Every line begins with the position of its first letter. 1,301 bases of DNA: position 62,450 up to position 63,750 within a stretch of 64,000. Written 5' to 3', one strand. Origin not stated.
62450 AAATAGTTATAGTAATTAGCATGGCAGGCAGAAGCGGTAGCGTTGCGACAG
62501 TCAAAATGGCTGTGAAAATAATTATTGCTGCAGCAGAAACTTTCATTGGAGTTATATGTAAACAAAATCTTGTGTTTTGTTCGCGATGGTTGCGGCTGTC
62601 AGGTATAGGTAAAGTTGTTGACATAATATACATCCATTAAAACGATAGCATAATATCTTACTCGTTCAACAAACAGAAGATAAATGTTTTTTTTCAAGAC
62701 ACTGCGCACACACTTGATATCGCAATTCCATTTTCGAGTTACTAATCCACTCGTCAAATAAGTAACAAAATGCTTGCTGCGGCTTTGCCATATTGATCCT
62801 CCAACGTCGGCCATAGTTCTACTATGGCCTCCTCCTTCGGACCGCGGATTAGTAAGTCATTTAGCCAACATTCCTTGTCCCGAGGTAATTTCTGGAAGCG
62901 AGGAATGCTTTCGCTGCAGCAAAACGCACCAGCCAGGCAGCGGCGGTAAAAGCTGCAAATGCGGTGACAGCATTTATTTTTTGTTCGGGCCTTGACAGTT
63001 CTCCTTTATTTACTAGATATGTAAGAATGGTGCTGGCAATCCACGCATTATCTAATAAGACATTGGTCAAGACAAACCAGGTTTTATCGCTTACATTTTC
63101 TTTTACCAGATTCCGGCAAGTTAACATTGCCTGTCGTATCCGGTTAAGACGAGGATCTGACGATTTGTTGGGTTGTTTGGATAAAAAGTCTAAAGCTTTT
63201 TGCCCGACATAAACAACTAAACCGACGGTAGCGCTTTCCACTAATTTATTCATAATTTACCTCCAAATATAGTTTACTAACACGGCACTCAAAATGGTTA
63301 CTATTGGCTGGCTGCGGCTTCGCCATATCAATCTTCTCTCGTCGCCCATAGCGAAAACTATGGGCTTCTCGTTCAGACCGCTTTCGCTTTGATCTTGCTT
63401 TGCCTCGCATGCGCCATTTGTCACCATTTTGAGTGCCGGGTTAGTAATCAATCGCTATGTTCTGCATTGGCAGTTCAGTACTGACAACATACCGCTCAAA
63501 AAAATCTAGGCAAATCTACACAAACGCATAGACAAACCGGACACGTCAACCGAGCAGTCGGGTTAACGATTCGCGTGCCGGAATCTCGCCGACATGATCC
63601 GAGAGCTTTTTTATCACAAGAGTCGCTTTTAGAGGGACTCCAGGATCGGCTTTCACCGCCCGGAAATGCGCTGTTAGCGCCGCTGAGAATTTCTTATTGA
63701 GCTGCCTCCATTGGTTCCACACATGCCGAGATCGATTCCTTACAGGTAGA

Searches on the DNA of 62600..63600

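Call 47: search_rna_families(source=window, start=62600, end=63600, threshold=evalue, max_evalue=5)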
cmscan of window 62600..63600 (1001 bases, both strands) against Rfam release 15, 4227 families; matches with E-value up to 5: 2.
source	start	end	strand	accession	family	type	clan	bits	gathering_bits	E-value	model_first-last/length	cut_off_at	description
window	62665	62762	-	RF00288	snoZ30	Gene; snRNA; snoRNA; CD-box;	-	17.4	50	2.1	1-97/97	no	Z30 small nucleolar RNA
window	62995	63073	+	RF00730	mir-277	Gene; miRNA;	-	16.1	43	1.1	1-90/90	no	mir-277 microRNA precursor family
